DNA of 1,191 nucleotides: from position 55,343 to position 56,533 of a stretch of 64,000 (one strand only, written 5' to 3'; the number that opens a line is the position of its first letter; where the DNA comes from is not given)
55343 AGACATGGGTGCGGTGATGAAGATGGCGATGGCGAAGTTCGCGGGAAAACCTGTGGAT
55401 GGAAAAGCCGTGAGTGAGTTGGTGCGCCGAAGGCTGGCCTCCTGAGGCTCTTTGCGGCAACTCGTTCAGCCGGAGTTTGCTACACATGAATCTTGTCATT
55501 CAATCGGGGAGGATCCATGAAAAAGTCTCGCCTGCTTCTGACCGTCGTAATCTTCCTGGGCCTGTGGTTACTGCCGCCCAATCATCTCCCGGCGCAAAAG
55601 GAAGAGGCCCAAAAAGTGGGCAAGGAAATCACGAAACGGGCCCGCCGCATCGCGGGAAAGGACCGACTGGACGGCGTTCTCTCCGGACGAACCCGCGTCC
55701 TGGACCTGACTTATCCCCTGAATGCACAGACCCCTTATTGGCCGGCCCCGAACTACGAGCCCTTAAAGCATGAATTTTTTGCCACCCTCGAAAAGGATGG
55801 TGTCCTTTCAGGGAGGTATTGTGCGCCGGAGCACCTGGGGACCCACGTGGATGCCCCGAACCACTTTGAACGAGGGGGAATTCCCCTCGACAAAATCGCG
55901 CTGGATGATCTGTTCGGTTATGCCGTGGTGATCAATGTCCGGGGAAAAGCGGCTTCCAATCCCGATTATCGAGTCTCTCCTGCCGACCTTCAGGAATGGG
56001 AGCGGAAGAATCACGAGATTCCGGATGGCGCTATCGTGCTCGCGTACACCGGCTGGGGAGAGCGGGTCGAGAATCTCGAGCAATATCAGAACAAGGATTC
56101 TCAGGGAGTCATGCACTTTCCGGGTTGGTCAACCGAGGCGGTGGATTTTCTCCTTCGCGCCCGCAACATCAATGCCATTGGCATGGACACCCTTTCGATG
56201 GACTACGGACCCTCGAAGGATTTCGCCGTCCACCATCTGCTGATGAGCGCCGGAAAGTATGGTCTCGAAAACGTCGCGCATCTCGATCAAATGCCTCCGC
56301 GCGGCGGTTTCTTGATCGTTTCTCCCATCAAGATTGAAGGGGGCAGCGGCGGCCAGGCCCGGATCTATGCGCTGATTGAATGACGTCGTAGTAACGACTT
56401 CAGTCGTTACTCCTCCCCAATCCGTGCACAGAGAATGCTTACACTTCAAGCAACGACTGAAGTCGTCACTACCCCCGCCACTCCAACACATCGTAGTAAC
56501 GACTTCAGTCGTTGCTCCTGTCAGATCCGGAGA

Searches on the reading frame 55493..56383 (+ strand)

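Call 4: search_protein_families(library=pfam, proteins=[window:55493-56383:+], max_evalue=0.01)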
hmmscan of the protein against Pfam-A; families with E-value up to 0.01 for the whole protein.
window:55493-56383:+ (296 aa): 1 family
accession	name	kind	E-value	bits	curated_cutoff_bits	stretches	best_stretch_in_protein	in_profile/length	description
PF04199.19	Cyclase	-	1.7e-39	135.8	23.1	1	71-237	2-141/142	Putative cyclase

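Call 5: search_protein_families(library=ncbifam, proteins=[window:55493-56383:+], max_evalue=0.01)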
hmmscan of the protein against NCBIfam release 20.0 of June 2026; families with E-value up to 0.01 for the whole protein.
window:55493-56383:+ (296 aa): 1 family
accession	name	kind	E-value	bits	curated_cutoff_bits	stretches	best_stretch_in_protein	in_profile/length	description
TIGR03035.1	trp_arylform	equivalog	2.4e-18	66.9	223.05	1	69-283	2-193/206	arylformamidase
